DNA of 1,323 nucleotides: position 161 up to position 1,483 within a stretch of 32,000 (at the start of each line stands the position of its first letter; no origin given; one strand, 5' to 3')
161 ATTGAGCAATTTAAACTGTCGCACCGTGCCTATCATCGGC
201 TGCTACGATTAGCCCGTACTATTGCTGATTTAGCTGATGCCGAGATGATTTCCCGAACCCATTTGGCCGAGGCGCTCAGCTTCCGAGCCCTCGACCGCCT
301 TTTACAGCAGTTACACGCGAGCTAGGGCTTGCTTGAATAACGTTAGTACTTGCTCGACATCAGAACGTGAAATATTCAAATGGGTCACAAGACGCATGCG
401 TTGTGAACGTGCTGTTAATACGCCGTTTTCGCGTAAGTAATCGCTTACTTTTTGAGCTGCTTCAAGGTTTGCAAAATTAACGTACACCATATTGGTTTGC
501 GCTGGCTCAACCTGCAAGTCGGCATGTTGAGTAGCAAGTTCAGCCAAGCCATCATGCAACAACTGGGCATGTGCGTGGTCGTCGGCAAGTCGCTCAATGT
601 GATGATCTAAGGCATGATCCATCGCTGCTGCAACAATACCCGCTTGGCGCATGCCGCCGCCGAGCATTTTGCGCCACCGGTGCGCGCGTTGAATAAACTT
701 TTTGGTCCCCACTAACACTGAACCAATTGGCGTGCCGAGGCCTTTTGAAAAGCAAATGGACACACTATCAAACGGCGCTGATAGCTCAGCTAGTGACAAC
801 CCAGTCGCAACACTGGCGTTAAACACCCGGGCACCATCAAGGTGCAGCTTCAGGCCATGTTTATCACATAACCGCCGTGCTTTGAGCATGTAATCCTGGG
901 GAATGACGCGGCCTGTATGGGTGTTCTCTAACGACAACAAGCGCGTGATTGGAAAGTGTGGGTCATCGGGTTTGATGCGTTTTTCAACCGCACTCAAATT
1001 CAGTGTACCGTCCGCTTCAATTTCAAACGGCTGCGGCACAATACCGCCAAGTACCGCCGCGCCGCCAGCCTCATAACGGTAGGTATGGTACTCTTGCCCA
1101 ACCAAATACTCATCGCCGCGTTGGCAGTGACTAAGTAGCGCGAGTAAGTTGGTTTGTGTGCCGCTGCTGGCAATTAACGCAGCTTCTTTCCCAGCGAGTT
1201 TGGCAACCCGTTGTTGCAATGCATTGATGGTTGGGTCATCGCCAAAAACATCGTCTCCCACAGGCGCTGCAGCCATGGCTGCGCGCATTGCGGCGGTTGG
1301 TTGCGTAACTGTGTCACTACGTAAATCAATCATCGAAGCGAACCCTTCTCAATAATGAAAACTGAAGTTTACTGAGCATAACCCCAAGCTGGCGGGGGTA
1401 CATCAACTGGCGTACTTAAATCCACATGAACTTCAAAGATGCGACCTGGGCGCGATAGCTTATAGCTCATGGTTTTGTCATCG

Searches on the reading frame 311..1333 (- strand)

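Call 52: search_protein_families(library=pfam, proteins=[window:311-1333:-], max_evalue=0.001)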
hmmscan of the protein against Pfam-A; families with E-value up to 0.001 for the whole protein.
window:311-1333:- (340 aa): 5 families
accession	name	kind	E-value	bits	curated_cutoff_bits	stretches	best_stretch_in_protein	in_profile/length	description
PF01212.27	Beta_elim_lyase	-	4.2e-102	341.8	27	1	3-286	1-286/288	Beta-eliminating lyase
PF00155.27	Aminotran_1_2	-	4.9e-15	56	19.7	1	11-317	18-346/361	Aminotransferase class I and II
PF01041.23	DegT_DnrJ_EryC1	-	2.7e-07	30.6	19.8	0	33-174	23-153/360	DegT/DnrJ/EryC1/StrS aminotransferase family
PF00202.27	Aminotran_3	-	1.7e-06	27.4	30.5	1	144-337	208-403/403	Aminotransferase class-III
PF01053.26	Cys_Met_Meta_PP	-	5.8e-05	22.2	27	1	33-82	51-100/381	Cys/Met metabolism PLP-dependent enzyme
